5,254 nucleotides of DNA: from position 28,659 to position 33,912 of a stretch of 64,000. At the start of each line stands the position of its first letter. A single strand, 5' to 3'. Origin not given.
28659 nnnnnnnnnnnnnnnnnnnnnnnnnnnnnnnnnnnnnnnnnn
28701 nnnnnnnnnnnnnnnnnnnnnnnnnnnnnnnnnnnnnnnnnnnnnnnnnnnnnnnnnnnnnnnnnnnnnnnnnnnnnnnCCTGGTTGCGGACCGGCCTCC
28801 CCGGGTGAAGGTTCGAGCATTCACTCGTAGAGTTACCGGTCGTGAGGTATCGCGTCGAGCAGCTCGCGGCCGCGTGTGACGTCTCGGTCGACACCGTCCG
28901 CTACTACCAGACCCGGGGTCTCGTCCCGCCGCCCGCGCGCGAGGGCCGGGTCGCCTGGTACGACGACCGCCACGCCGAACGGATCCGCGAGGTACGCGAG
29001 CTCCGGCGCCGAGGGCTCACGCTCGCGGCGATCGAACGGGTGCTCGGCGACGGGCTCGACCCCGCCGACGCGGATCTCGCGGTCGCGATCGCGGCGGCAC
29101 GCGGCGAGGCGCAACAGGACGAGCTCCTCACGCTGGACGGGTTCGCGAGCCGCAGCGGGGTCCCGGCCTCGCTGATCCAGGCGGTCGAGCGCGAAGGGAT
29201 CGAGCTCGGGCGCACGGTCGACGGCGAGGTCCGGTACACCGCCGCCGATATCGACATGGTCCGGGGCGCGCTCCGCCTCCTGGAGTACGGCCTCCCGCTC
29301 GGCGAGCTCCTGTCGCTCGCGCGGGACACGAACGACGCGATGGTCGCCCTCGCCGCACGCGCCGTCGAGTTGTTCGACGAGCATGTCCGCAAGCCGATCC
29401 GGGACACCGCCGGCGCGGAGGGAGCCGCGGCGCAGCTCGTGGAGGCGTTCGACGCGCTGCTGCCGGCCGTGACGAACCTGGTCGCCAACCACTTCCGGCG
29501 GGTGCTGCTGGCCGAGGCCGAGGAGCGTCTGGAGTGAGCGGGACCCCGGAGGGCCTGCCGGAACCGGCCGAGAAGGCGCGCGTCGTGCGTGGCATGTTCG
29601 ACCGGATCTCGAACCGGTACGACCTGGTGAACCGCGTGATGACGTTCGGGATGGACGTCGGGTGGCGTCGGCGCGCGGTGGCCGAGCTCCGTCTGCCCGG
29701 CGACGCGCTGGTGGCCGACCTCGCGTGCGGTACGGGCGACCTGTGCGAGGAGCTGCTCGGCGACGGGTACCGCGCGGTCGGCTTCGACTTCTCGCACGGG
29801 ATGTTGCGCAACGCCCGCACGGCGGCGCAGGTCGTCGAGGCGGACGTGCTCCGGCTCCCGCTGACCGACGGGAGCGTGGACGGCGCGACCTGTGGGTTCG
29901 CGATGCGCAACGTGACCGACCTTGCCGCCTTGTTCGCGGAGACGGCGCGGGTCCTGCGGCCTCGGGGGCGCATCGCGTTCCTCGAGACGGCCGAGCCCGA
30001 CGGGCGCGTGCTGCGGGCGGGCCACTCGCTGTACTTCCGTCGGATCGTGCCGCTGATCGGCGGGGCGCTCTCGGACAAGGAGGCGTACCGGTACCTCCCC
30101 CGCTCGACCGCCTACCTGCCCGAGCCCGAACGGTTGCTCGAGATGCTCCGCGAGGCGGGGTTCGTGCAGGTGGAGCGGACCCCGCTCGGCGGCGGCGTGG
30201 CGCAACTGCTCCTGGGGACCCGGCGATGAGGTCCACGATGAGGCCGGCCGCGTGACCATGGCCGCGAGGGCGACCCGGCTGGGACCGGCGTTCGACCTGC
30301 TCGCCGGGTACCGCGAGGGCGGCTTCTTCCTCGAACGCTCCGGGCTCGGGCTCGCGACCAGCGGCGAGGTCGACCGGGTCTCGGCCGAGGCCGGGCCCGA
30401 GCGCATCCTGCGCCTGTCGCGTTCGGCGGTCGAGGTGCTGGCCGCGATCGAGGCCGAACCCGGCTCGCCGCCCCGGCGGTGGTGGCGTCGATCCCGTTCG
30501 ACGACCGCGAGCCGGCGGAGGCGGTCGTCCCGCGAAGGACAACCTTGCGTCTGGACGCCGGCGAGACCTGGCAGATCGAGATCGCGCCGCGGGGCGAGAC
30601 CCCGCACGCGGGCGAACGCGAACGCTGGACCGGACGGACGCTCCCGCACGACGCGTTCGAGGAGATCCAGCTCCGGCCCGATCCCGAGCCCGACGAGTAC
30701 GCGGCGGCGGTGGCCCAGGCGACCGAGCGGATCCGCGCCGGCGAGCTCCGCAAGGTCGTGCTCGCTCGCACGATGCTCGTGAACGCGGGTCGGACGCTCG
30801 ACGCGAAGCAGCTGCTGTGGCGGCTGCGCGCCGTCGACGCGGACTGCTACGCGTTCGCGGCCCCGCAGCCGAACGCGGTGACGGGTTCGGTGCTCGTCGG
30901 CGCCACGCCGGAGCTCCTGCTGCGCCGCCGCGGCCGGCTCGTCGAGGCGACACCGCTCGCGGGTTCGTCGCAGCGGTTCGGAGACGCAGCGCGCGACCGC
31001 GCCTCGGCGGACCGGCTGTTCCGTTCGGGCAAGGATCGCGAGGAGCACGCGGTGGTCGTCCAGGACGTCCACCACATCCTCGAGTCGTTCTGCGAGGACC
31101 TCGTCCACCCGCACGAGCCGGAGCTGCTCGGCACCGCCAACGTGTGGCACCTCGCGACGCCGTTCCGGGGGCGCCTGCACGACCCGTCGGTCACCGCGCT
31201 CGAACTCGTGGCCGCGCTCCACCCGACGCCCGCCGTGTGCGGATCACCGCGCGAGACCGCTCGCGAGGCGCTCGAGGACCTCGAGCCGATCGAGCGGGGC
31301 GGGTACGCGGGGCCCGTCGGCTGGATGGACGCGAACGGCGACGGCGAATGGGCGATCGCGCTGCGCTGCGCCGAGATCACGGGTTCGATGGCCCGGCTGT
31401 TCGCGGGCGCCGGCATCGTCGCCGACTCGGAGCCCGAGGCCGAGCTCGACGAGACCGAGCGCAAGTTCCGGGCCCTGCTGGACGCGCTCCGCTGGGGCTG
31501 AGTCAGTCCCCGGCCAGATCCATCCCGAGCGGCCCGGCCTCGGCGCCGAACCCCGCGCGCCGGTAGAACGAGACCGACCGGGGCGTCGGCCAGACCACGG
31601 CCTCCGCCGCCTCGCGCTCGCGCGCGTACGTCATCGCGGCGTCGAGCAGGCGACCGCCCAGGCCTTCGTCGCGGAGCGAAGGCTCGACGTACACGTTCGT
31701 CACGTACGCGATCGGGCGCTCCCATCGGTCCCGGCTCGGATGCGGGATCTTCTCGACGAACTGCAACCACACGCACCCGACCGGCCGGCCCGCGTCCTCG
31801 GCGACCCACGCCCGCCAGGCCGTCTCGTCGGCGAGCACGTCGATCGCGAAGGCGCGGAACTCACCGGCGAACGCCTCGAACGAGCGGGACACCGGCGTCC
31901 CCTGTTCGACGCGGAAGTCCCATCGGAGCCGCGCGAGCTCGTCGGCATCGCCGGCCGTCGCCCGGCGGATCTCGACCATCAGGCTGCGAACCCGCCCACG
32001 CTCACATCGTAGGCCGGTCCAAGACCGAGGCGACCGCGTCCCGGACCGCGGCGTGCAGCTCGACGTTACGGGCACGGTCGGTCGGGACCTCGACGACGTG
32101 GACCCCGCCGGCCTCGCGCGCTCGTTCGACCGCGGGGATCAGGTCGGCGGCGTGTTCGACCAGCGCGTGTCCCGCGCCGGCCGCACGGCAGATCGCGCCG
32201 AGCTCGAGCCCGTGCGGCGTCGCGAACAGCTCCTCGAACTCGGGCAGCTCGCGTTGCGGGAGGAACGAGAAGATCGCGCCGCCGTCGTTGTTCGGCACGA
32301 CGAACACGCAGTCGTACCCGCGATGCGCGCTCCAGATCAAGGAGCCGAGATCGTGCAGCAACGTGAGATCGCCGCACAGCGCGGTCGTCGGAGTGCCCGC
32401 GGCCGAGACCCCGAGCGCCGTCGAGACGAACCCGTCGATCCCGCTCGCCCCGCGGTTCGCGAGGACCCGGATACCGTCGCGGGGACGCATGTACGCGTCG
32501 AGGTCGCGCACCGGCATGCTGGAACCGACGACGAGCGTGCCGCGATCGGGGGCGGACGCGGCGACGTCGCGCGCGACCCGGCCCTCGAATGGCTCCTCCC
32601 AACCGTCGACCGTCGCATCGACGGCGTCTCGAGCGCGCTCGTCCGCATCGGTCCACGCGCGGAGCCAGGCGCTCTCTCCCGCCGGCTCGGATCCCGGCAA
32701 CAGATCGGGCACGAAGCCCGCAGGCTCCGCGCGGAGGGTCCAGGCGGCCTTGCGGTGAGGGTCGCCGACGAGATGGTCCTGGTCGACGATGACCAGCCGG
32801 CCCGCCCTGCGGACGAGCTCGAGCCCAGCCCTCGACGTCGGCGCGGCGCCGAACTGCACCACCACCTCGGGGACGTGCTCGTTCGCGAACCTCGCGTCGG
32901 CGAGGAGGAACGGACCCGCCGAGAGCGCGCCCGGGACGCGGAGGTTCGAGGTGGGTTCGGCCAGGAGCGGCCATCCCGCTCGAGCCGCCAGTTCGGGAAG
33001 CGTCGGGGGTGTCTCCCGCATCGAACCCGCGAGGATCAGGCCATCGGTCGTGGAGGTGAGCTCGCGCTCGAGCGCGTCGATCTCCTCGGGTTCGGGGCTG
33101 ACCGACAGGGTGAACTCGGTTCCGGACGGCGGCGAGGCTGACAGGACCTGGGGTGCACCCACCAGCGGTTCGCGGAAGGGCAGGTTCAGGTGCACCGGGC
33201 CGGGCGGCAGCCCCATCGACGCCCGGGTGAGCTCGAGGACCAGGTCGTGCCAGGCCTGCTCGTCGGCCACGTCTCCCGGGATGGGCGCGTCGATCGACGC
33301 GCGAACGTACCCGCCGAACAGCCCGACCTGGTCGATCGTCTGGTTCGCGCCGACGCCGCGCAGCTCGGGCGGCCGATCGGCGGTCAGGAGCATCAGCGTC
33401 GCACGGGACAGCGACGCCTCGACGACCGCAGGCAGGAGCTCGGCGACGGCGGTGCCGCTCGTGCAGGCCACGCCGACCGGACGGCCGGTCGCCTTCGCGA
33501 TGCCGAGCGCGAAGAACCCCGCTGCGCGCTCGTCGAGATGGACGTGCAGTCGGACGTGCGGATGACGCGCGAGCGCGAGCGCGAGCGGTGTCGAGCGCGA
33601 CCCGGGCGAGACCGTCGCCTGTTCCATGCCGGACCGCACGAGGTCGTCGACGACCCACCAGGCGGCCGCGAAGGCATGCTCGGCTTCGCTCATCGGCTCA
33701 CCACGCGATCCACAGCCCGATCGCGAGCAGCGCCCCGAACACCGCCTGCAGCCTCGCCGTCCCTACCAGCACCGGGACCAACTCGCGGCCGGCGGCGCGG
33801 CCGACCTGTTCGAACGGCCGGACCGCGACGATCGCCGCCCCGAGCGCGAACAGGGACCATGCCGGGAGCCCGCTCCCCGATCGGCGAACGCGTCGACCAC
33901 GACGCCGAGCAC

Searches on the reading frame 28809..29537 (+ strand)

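Call 92: search_protein_families(library=pfam, max_evalue=0.000001, proteins=[window:28809-29537:+])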
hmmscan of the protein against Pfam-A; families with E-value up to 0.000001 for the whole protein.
window:28809-29537:+ (242 aa): 2 families
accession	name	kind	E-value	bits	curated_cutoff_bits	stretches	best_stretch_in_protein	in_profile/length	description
PF13411.12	MerR_1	-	2.4e-24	85.7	21.6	1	14-79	1-66/69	MerR HTH family regulatory protein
PF00376.29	MerR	-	6.8e-10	39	28.2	1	16-45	2-31/38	MerR family regulatory protein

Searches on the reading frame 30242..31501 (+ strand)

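Call 92: search_protein_families(library=pfam, max_evalue=0.000001, proteins=[window:30242-31501:+])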
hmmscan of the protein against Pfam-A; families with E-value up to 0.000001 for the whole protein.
window:30242-31501:+ (419 aa): 1 family
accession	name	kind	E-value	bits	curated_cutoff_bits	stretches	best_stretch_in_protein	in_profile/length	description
PF00425.24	Chorismate_bind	-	3.4e-74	250.1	27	1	151-408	3-257/257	chorismate binding enzyme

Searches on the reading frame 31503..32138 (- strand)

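Call 93: search_protein_families(library=pfam, max_evalue=0.000001, proteins=[window:31503-32138:-])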
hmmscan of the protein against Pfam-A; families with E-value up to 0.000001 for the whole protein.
window:31503-32138:- (211 aa): 4 families
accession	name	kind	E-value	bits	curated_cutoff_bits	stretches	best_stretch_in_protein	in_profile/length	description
PF00583.31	Acetyltransf_1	-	2.1e-14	54.2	20.7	1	102-197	28-116/116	Acetyltransferase (GNAT) family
PF13508.13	Acetyltransf_7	-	1.3e-12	48.4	27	1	109-197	4-82/84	Acetyltransferase (GNAT) domain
PF13527.13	Acetyltransf_9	-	2.3e-08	34.5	25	1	109-198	42-125/127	Acetyltransferase (GNAT) domain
PF13673.13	Acetyltransf_10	-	1.1e-07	32.3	23.6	1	108-198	31-108/128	Acetyltransferase (GNAT) domain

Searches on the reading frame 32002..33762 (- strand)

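Call 93: search_protein_families(library=pfam, max_evalue=0.000001, proteins=[window:32002-33762:-])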
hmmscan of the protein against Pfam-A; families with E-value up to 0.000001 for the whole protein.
window:32002-33762:- (586 aa): 3 families
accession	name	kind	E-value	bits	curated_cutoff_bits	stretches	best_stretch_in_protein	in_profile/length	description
PF02776.23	TPP_enzyme_N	-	7.2e-20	71.4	26.8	1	36-147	6-118/119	Thiamine pyrophosphate enzyme, N-terminal TPP binding domain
PF02775.26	TPP_enzyme_C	-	1.7e-08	34.9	21.9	1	438-559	26-151/151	Thiamine pyrophosphate enzyme, C-terminal TPP binding domain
PF16582.11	TPP_enzyme_M_2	-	9.3e-08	32.5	30.1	1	238-411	38-207/208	Middle domain of thiamine pyrophosphate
